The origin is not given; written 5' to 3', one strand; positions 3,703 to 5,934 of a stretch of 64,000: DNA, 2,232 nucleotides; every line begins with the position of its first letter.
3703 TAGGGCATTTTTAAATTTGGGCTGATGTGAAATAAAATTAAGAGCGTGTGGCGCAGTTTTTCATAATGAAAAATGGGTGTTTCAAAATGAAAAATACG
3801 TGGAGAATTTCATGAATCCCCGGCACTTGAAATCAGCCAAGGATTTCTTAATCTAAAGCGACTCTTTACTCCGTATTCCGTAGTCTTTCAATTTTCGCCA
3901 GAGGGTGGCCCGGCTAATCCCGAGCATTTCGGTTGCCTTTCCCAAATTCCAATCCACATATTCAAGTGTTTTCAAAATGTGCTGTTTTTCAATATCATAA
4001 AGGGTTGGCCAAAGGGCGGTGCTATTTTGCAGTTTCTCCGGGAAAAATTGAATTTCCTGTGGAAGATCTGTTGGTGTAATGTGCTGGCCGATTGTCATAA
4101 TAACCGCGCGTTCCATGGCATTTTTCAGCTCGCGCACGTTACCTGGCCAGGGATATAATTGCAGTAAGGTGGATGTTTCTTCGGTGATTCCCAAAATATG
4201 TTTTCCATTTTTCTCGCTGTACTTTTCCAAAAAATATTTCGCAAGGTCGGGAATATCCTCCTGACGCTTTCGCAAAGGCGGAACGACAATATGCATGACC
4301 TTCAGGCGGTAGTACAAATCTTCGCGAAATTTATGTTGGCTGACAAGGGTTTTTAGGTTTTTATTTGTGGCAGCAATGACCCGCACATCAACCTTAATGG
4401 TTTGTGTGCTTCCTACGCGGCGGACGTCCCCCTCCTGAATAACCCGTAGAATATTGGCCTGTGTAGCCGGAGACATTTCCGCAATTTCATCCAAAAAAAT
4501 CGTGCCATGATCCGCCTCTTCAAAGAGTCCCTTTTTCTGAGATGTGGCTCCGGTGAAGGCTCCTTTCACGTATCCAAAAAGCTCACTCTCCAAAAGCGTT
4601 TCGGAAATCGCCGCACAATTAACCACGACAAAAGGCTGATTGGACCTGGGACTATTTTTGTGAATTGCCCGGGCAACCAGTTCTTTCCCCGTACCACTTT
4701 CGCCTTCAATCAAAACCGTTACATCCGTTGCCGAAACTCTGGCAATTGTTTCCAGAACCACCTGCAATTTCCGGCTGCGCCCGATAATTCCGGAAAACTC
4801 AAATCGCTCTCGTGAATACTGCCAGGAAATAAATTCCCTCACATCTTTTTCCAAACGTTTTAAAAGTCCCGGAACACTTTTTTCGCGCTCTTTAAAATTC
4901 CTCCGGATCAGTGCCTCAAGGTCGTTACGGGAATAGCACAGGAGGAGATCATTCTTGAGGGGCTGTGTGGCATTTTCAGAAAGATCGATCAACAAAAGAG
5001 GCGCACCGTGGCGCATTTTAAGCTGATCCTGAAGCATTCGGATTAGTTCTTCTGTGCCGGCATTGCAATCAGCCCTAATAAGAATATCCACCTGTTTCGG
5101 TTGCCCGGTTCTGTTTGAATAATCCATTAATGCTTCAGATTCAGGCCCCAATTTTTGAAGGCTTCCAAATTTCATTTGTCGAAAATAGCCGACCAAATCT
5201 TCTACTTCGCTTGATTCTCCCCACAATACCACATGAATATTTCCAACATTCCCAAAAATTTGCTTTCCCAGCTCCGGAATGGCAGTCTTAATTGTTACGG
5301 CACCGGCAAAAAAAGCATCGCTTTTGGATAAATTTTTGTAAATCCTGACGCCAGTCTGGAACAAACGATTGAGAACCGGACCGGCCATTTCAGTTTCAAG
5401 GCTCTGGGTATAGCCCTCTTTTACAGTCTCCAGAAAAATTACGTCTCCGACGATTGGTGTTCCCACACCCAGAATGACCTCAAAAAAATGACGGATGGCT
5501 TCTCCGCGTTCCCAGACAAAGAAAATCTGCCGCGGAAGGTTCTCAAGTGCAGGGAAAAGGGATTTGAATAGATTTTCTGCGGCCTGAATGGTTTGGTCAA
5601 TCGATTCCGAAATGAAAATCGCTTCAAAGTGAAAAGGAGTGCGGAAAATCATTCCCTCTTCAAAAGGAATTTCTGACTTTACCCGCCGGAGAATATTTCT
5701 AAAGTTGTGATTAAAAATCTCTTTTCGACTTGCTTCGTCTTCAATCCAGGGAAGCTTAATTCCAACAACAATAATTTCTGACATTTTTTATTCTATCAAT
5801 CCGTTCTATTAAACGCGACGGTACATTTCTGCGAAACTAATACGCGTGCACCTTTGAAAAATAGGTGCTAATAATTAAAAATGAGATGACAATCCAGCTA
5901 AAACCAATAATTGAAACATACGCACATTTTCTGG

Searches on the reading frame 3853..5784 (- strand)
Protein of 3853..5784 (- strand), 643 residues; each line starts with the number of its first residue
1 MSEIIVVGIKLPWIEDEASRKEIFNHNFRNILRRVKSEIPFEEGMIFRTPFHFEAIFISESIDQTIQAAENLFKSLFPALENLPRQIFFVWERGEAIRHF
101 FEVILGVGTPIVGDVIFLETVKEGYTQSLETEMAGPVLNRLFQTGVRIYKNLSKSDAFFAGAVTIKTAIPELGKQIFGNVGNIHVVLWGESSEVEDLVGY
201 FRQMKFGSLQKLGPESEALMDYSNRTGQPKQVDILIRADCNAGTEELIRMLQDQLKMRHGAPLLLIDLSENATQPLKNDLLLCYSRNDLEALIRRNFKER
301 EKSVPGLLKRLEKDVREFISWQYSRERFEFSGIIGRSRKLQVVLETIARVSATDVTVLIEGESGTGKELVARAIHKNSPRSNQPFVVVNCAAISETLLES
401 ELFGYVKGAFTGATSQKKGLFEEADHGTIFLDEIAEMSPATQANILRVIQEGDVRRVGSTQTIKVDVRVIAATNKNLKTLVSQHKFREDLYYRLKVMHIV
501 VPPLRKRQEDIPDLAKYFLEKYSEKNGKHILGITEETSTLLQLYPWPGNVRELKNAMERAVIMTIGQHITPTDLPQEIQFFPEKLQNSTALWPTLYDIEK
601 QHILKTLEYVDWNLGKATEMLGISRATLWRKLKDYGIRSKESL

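Call 7: search_protein_families(library=pfam, proteins=[window:3853-5784:-])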
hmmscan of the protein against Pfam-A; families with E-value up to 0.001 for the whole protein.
window:3853-5784:- (643 aa): 12 families
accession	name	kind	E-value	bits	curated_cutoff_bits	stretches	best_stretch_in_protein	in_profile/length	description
PF00158.32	Sigma54_activat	-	1.3e-74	249.9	20.2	1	333-499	1-167/168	Sigma-54 interaction domain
PF25601.1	AAA_lid_14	-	3.2e-27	94.6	27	1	505-584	1-80/87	AAA+ ATPase lid domain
PF14532.12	Sigma54_activ_2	-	5.2e-23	82.2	25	1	334-504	1-138/138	Sigma-54 interaction domain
PF02954.25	HTH_8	-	6.9e-13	48.5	22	1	595-635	2-42/42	Bacterial regulatory protein, Fis family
PF05201.20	GlutR_N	-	4.6e-10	39.9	27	1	26-151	21-146/151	Glutamyl-tRNAGlu reductase, N-terminal domain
PF07728.20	AAA_5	-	1.4e-07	32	22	1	357-481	2-126/139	AAA domain (dynein-related subfamily)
PF00004.35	AAA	-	5.7e-07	30.5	21.2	1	357-477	1-111/131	ATPase family associated with various cellular activities (AAA)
PF07724.20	AAA_2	-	6.9e-06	26.6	27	1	355-482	4-132/166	AAA domain (Cdc48 subfamily)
PF00493.29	MCM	-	1.6e-05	24.6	23.3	1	353-489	56-187/224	MCM P-loop domain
PF13191.12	AAA_16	-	5.5e-05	24.2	32.6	1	334-415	3-86/167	AAA ATPase domain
PF13401.12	AAA_22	-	0.0001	23.1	27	0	357-394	8-45/130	AAA domain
PF01078.27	Mg_chelatase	-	0.0001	22.2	20.3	0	356-475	24-158/207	Magnesium chelatase, subunit ChlI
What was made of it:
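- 3853..5784 (-): Regulator gene, 643 aa. Residues about 1-320 are a pseudo-glutamyl-tRNA-reductase sensor, 333-584 are a sigma-54 AAA+ domain with GAFTGA, and 595-635 are a Fis-type HTH. Pfam (call 7).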

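Call 8: search_protein_families(library=ncbifam, proteins=[window:3853-5784:-])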
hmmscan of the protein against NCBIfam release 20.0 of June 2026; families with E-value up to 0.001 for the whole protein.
window:3853-5784:- (643 aa): 31 families (the best 25 are shown)
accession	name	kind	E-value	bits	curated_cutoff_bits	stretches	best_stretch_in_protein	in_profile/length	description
TIGR01817.1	nifA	equivalog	3.3e-113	379.3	528.85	1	309-575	174-439/534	nif-specific transcriptional activator NifA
NF041552.1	TF_PrdR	equivalog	6.9e-112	374.6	795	1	319-636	254-577/577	sigma-54 dependent transcriptional regulator PrdR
NF008469.0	PRK11361.1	equivalog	3.4e-107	359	714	1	310-638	124-457/461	acetoacetate metabolism transcriptional regulator AtoC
TIGR02915.1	PEP_resp_reg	equivalog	2.2e-104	349.8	502.6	1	308-637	119-444/445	PEP-CTERM-box response regulator transcription factor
NF007689.0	PRK10365.1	equivalog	5.9e-102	341.7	760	1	332-632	140-439/441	sigma-54-dependent response regulator transcription factor ZraR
NF003451.0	PRK05022.1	equivalog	1e-100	337.9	476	1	326-638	185-511/512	nitric oxide reductase transcriptional regulator NorR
NF038308.1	RNA_repair_RtcR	equivalog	1.9e-98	330.6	650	1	307-638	156-519/530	RNA repair transcriptional activator RtcR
TIGR01818.1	ntrC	equivalog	9.5e-97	324.7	558.6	1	329-581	132-384/463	nitrogen regulation protein NR(I)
NF050807.1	TransRegFlbDCaul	equivalog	6.4e-93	312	750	1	333-635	120-438/454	sigma-54-dependent transcriptional regulator FlbD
NF041906.1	V4R_TF_MobR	exception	1.5e-88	297.7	999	1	329-634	230-543/544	phenol degradation transcriptional regulator MobR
TIGR02329.1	propionate_PrpR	equivalog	1.1e-87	294.9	499.2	1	325-633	206-525/526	propionate catabolism operon regulatory protein PrpR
NF041946.1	LuxO_transreg_Vib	equivalog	1.6e-87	294.3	800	1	325-581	127-383/463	quorum-sensing sigma-54 dependent transcriptional regulator LuxO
NF011953.0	PRK15424.1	equivalog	2.5e-87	293.7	703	1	318-634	206-533/538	propionate catabolism operon regulatory protein PrpR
NF011958.0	PRK15429.1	equivalog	7.8e-87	292.5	830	1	323-640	371-689/692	formate hydrogenlyase transcriptional activator FlhA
NF008085.0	PRK10820.1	equivalog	4.3e-85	286.3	576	1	325-641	198-516/520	transcriptional regulator TyrR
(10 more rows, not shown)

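Call 9: find_related_loci(query=window:3853-5784:-, collection=genome_contigs, flank=6000)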
Query window:3853-5784:- (643 aa) in genome_contigs; peptide patterns used: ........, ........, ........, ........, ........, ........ (x = any residue, [..] = any of these).
600 stretches matched a pattern (row limit reached: there are more); 592 encode a relative of the query (tblastn E <= 1e-3); the best 80 are kept; 80 distinct loci.
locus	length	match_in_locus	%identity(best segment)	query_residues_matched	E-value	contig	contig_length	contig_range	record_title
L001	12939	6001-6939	53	325-637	7e-102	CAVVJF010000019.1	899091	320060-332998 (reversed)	MAG: uncultured Candidatus Rokubacteria bacterium isolate MFD04850.bin.2.326 genome assembly, contig: contig_35840, whol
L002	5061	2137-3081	55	326-637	1e-101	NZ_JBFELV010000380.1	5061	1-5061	MAG: Desulfosarcina sp. isolate Mix_mud02.2020.12.6 k141_2552119_length_5061_cov_7.0000, whole genome shotgun sequence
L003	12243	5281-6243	52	326-640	5e-96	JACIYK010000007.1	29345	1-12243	MAG: Candidatus Aminicenantes bacterium isolate MAG-76 Aminicenantales_C3_bin34_Scaffold_7, whole genome shotgun sequenc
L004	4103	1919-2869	51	325-640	8e-97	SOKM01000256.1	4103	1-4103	MAG: Candidatus Cloacimonadota bacterium isolate E44_bin80 NODE_14964_length_4103_cov_8.787796, whole genome shotgun seq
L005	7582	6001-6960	50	328-642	5e-96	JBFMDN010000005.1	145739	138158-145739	MAG: Thermodesulfobacteriota bacterium isolate MAG220 MAG220_5, whole genome shotgun sequence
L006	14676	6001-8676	49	309-637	8e-95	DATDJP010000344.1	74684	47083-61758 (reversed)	MAG TPA_asm: Polyangiaceae bacterium isolate SMAG_U333 k141_716610, whole genome shotgun sequence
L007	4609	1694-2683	51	309-633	3e-94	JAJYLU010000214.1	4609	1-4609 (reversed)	MAG: Nitrospirae bacterium isolate DBS2-1.bin90 NODE_39185_length_4609_cov_1.105756, whole genome shotgun sequence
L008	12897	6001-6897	52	334-633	2e-92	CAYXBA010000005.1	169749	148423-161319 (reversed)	MAG TPA_asm: uncultured Nitrospiraceae bacterium isolate binchicken_co269_240 genome assembly, contig: NODE_82_length_16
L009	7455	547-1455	48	333-637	2e-92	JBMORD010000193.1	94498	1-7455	MAG: Myxococcota bacterium isolate Betzabe_MAG171 MAG171_193, whole genome shotgun sequence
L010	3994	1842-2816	50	307-635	6e-93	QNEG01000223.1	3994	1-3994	MAG: bacterium isolate B30_G16 B30_Guay16_scaffold_27571, whole genome shotgun sequence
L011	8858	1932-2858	50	325-635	1e-91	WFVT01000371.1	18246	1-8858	MAG: candidate division KSB1 bacterium isolate S140_5 k151_683418, whole genome shotgun sequence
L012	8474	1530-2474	50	328-637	8e-91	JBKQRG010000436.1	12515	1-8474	MAG: Desulfomonilaceae bacterium isolate MGr2D2E2F__bin_53 MGr2D2E2F_000000271695, whole genome shotgun sequence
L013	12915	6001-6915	49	333-638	9e-91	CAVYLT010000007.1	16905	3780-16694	MAG: Nitrospirota bacterium isolate MFD01299.bin.2.211 genome assembly, contig: contig_110514, whole genome shotgun sequ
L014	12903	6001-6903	48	333-634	3e-90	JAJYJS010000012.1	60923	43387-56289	MAG: Nitrospirae bacterium isolate DBS2-1.bin166 NODE_798_length_60923_cov_12.184650, whole genome shotgun sequence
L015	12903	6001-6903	50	333-634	4e-90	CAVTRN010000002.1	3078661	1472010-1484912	MAG: Nitrospirota bacterium isolate MFD09567.bin.1.28 genome assembly, contig: contig_51523, whole genome shotgun sequen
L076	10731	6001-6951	48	327-637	1e-84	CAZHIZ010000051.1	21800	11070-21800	MAG TPA_asm: uncultured Caldithrix sp. isolate SRP163575_co3_317 genome assembly, contig: NODE_2437_length_21800_cov_8.9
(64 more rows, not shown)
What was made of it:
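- Tried and rejected: The genome_contigs scan with the full regulator (call 9) was swamped by AAA+ matches to unrelated bEBPs.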

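Call 11: find_homologous_proteins(query=window:3853-5784:-)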
Query window:3853-5784:- (643 aa): 8000 proteins with E <= 0.001 among 8000 candidates; the best 120 are listed.
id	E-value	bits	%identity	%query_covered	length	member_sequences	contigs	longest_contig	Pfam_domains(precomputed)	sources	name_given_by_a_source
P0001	0.0e+0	1335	92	100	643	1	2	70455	PF00158.33,PF07724.21,PF05201.21,PF25601.2,PF02954.26,PF00493.30,PF00004.36,PF14532.13,PF07728.21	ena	-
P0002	0.0e+0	1281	89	100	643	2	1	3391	PF00158.33,PF07724.21,PF05201.21,PF25601.2,PF02954.26,PF00004.36,PF14532.13,PF07728.21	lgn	-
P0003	0.0e+0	1274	89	100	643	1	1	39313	PF00158.33,PF07724.21,PF05201.21,PF25601.2,PF02954.26,PF00004.36,PF14532.13,PF07728.21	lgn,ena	-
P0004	0.0e+0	1272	89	100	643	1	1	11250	PF00158.33,PF07724.21,PF05201.21,PF25601.2,PF02954.26,PF00004.36,PF14532.13,PF07728.21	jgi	-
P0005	0.0e+0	1271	89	100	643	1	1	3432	PF00158.33,PF07724.21,PF05201.21,PF25601.2,PF02954.26,PF00004.36,PF14532.13,PF07728.21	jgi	-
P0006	0.0e+0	1133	79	100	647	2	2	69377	PF00158.33,PF07724.21,PF05201.21,PF25601.2,PF02954.26,PF00493.30,PF00004.36,PF14532.13,PF07728.21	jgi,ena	-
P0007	0.0e+0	1110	77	99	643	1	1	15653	PF00158.33,PF05201.21,PF25601.2,PF02954.26,PF00493.30,PF00004.36,PF14532.13,PF07728.21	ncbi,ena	-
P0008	0.0e+0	1039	72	100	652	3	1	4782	PF00158.33,PF05201.21,PF25601.2,PF02954.26,PF00004.36,PF14532.13,PF07728.21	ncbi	-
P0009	3.8e-283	959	66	100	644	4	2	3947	PF00158.33,PF07724.21,PF05201.21,PF25601.2,PF02954.26,PF00493.30,PF00004.36,PF14532.13,PF07728.21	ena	-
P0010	1.2e-208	713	54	95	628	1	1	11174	PF00158.33,PF05201.21,PF25601.2,PF02954.26,PF00493.30,PF00004.36,PF14532.13,PF07728.21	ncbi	-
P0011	8.0e-206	704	53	100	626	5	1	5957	PF00158.33,PF05201.21,PF25601.2,PF02954.26,PF00004.36,PF14532.13,PF07728.21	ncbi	-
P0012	1.2e-128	449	41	92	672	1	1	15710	PF00158.33,PF07724.21,PF05201.21,PF25601.2,PF02954.26,PF00004.36,PF14532.13,PF07728.21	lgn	-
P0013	1.9e-127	445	41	86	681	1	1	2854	PF00158.33,PF25601.2,PF02954.26,PF00004.36,PF14532.13,PF07728.21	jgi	jgi:DNA-binding NtrC family response regulator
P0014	3.0e-127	444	40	93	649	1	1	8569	PF00158.33,PF05201.21,PF25601.2,PF02954.26,PF18024.8,PF14532.13,PF07728.21,PF01488.27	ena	-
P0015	2.2e-126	441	40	93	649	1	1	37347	PF00158.33,PF05201.21,PF25601.2,PF02954.26,PF18024.8,PF14532.13,PF07728.21,PF01488.27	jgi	-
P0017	1.2e-123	432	41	86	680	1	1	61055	PF00158.33,PF25601.2,PF02954.26,PF00004.36,PF14532.13,PF07728.21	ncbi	-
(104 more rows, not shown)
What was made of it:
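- Tried and rejected: The full-length search was needed (call 11).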

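Call 13: find_encoding_contigs(protein=P0001, flank=6000, max_places=2)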
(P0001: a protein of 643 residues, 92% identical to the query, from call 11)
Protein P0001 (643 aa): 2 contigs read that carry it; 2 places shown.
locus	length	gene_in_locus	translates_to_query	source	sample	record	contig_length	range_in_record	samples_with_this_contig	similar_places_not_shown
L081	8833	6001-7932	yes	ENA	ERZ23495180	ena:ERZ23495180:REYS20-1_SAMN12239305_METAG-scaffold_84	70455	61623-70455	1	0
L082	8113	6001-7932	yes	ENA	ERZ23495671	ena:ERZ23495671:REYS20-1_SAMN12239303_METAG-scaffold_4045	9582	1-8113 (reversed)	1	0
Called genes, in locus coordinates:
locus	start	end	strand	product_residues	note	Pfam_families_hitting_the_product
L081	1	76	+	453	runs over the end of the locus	PF00291:PALP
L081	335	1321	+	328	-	PF01869:BcrAD_BadFG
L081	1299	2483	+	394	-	PF03702:AnmK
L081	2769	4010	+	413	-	PF13562:NTP_transf_4, PF00132:Hexapep (faint)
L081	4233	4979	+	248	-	PF01182:Glucosamine_iso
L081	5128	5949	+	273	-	PF01578:Cytochrom_C_asm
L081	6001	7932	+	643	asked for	PF05201:GlutR_N, PF00158:Sigma54_activat, PF00493:MCM (weak), PF14532:Sigma54_activ_2, PF00004:AAA (weak), PF07724:AAA_2 (weak), PF25601:AAA_lid_14, PF02954:HTH_8, +1 more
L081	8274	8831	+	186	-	?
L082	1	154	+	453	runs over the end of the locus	PF00291:PALP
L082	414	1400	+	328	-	PF01869:BcrAD_BadFG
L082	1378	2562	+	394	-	PF03702:AnmK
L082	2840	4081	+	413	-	PF13562:NTP_transf_4, PF00132:Hexapep (faint)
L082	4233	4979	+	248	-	PF01182:Glucosamine_iso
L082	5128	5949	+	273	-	PF01578:Cytochrom_C_asm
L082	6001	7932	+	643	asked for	PF05201:GlutR_N, PF00158:Sigma54_activat, PF00493:MCM (weak), PF14532:Sigma54_activ_2, PF00004:AAA (weak), PF07724:AAA_2 (weak), PF25601:AAA_lid_14, PF02954:HTH_8, +1 more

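Call 14: find_encoding_contigs(protein=P0006, flank=6000, max_places=2)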
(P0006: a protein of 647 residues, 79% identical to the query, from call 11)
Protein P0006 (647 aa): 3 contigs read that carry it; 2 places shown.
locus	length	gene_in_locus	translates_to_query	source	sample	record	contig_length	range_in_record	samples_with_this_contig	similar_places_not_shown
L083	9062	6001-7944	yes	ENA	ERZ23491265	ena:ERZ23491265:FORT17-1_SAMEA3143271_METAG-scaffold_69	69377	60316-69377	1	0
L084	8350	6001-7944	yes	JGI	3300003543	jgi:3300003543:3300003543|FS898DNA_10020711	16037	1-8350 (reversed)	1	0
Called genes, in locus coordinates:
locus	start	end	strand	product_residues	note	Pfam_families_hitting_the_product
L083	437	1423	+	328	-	PF01869:BcrAD_BadFG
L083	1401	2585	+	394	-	PF03702:AnmK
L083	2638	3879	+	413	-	PF13562:NTP_transf_4, PF00132:Hexapep (faint)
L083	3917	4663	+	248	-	PF01182:Glucosamine_iso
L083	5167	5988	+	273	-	PF01578:Cytochrom_C_asm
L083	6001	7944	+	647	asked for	PF05201:GlutR_N, PF00158:Sigma54_activat, PF00493:MCM (weak), PF14532:Sigma54_activ_2, PF00004:AAA (weak), PF07724:AAA_2 (weak), PF25601:AAA_lid_14, PF02954:HTH_8, +1 more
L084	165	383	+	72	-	-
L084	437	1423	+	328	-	PF01869:BcrAD_BadFG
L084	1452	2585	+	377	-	PF03702:AnmK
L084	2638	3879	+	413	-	PF13562:NTP_transf_4, PF00132:Hexapep (faint)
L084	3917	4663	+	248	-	PF01182:Glucosamine_iso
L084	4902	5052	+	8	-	-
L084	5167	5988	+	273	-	PF01578:Cytochrom_C_asm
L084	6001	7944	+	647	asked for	PF05201:GlutR_N, PF00158:Sigma54_activat, PF00493:MCM (weak), PF14532:Sigma54_activ_2, PF00004:AAA (weak), PF07724:AAA_2 (weak), PF25601:AAA_lid_14, PF02954:HTH_8, +1 more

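Call 15: find_encoding_contigs(protein=P0007, flank=6000, max_places=2)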
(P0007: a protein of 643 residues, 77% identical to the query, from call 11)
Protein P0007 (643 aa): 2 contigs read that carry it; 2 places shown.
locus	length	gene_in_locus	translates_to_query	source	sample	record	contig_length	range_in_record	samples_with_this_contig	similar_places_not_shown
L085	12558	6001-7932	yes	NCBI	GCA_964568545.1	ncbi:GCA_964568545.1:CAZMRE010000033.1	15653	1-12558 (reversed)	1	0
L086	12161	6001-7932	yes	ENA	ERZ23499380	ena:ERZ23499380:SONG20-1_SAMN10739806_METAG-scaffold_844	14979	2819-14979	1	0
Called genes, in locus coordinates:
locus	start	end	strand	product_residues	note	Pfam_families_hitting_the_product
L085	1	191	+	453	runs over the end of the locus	PF00291:PALP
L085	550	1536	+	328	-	PF01869:BcrAD_BadFG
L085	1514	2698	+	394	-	PF03702:AnmK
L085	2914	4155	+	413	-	PF13562:NTP_transf_4, PF00132:Hexapep (faint)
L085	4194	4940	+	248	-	PF01182:Glucosamine_iso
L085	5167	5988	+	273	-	PF01578:Cytochrom_C_asm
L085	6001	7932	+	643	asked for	PF05201:GlutR_N, PF00158:Sigma54_activat, PF00493:MCM (faint), PF14532:Sigma54_activ_2, PF00004:AAA (weak), PF07728:AAA_5 (weak), PF25601:AAA_lid_14, PF02954:HTH_8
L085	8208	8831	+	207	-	PF13241:NAD_binding_7, PF14824:Sirohm_synth_M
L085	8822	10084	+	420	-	PF05201:GlutR_N, PF13241:NAD_binding_7 (faint), PF01488:Shikimate_DH, PF03435:Sacchrp_dh_NADP (faint), PF00745:GlutR_dimer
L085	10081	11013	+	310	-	PF01379:Porphobil_deam, PF03900:Porphobil_deamC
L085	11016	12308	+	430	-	PF00202:Aminotran_3, PF00155:Aminotran_1_2 (faint)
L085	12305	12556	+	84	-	?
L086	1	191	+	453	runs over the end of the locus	PF00291:PALP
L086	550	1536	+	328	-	PF01869:BcrAD_BadFG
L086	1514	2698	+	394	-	PF03702:AnmK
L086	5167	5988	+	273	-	PF01578:Cytochrom_C_asm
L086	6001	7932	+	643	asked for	PF05201:GlutR_N, PF00158:Sigma54_activat, PF00493:MCM (faint), PF14532:Sigma54_activ_2, PF00004:AAA (weak), PF07728:AAA_5 (weak), PF25601:AAA_lid_14, PF02954:HTH_8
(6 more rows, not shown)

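Call 16: find_encoding_contigs(protein=P0010, flank=6000, max_places=2)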
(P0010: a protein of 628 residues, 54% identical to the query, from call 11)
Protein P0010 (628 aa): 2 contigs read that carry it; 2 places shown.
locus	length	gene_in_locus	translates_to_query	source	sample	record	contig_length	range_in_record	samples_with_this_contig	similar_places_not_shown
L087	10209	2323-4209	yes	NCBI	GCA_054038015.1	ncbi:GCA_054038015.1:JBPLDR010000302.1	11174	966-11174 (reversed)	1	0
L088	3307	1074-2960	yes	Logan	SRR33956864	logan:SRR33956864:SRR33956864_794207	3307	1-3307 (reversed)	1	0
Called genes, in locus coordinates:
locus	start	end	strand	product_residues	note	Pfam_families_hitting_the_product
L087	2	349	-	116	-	?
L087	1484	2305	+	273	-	PF01578:Cytochrom_C_asm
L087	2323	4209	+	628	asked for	PF05201:GlutR_N (weak), PF00158:Sigma54_activat, PF00493:MCM (faint), PF14532:Sigma54_activ_2, PF00004:AAA (faint), PF07728:AAA_5 (weak), PF25601:AAA_lid_14, PF02954:HTH_8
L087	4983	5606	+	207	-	PF13241:NAD_binding_7, PF14824:Sirohm_synth_M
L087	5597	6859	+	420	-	PF05201:GlutR_N, PF01488:Shikimate_DH, PF00745:GlutR_dimer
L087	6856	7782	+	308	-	PF01379:Porphobil_deam, PF03900:Porphobil_deamC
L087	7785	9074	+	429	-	PF00202:Aminotran_3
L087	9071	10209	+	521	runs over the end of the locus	PF00590:TP_methylase, PF02602:HEM4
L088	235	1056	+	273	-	PF01578:Cytochrom_C_asm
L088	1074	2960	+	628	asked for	PF05201:GlutR_N (weak), PF00158:Sigma54_activat, PF00493:MCM (faint), PF14532:Sigma54_activ_2, PF00004:AAA (faint), PF07728:AAA_5 (weak), PF25601:AAA_lid_14, PF02954:HTH_8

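Call 17: find_encoding_contigs(protein=P0011, flank=6000, max_places=2)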
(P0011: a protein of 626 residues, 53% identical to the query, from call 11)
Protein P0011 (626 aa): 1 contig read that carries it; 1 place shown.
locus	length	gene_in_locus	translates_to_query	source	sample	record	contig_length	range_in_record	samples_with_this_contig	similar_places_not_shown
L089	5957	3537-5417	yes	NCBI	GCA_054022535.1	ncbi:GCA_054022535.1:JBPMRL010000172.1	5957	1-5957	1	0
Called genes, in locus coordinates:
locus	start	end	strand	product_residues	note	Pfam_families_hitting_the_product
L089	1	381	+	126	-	?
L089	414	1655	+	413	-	PF13562:NTP_transf_4, PF00132:Hexapep (faint)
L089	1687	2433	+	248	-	PF01182:Glucosamine_iso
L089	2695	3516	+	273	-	PF01578:Cytochrom_C_asm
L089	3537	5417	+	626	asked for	PF05201:GlutR_N, PF00158:Sigma54_activat, PF14532:Sigma54_activ_2, PF00004:AAA (weak), PF07728:AAA_5 (weak), PF25601:AAA_lid_14, PF02954:HTH_8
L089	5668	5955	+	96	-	?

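Call 18: find_encoding_contigs(protein=P0012, flank=6000, max_places=2)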
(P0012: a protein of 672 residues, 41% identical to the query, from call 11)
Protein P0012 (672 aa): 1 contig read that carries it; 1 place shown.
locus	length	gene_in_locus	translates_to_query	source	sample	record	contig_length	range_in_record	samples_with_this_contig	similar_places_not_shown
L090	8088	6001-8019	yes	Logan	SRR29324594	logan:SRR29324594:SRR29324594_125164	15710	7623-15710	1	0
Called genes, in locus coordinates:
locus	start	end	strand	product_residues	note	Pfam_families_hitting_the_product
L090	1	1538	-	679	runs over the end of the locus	PF00034:Cytochrom_C, PF13442:Cytochrome_CBB3, PF03239:FTR1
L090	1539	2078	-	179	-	PF27139:Aq_1264_TM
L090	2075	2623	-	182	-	PF04205:FMN_bind (weak)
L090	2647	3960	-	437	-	-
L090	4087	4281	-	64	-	-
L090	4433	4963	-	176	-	PF01325:Fe_dep_repress, PF09339:HTH_IclR (weak), PF12802:MarR_2, PF02742:Fe_dep_repr_C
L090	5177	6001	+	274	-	PF01578:Cytochrom_C_asm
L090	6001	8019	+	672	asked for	PF05201:GlutR_N (weak), PF00158:Sigma54_activat, PF07724:AAA_2 (faint), PF14532:Sigma54_activ_2, PF00004:AAA (weak), PF07728:AAA_5, PF25601:AAA_lid_14, PF02954:HTH_8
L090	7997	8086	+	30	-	?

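Call 19: find_encoding_contigs(protein=P0015, flank=6000, max_places=2)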
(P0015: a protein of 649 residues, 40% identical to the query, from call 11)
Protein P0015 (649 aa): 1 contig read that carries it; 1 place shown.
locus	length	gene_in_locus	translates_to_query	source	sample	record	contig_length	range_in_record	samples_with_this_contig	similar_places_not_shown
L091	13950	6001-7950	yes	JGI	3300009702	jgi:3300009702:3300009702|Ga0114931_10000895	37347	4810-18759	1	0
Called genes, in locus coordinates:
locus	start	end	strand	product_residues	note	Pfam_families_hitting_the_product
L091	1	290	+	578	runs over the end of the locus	PF13510:Fer2_4, PF00037:Fer4 (faint), PF10588:NADH-G_4Fe-4S_3, PF14697:Fer4_21 (weak), PF22117:Fer4_Nqo3, PF12838:Fer4_7, PF02906:Fe_hyd_lg_C, PF02256:Fe_hyd_SSU, +1 more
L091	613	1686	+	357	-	PF01869:BcrAD_BadFG (faint), PF00871:Acetate_kinase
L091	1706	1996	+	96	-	PF03992:ABM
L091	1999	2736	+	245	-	PF06691:DUF1189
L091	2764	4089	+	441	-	-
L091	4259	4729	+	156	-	PF04073:tRNA_edit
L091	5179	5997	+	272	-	PF01578:Cytochrom_C_asm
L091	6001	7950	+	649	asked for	PF05201:GlutR_N, PF01488:Shikimate_DH (weak), PF00158:Sigma54_activat, PF14532:Sigma54_activ_2, PF07728:AAA_5, PF25601:AAA_lid_14, PF02954:HTH_8, PF18024:HTH_50 (weak)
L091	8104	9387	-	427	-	PF00202:Aminotran_3, PF00155:Aminotran_1_2 (weak)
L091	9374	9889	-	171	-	PF13404:HTH_AsnC-type (weak), PF22451:NirdL-like_HTH, PF17805:AsnC_trans_reg2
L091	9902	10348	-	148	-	PF13404:HTH_AsnC-type, PF13412:HTH_24 (weak), PF22451:NirdL-like_HTH, PF17805:AsnC_trans_reg2, PF01037:AsnC_trans_reg (weak)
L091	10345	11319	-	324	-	PF04055:Radical_SAM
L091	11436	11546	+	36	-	-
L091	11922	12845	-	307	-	PF00490:ALAD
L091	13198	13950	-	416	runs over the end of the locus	PF04055:Radical_SAM, PF13353:Fer4_12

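Call 20: find_encoding_contigs(protein=P0008, flank=6000, max_places=2)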
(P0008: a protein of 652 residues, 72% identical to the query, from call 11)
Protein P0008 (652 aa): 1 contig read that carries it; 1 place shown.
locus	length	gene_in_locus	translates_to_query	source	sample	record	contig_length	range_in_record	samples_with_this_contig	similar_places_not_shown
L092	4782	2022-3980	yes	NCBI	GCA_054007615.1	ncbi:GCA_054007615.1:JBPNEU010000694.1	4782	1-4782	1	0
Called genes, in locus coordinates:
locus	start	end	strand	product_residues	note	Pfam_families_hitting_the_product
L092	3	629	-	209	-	?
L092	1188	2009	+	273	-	PF01578:Cytochrom_C_asm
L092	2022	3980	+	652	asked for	PF05201:GlutR_N, PF00158:Sigma54_activat, PF14532:Sigma54_activ_2, PF00004:AAA (weak), PF07728:AAA_5 (weak), PF25601:AAA_lid_14, PF02954:HTH_8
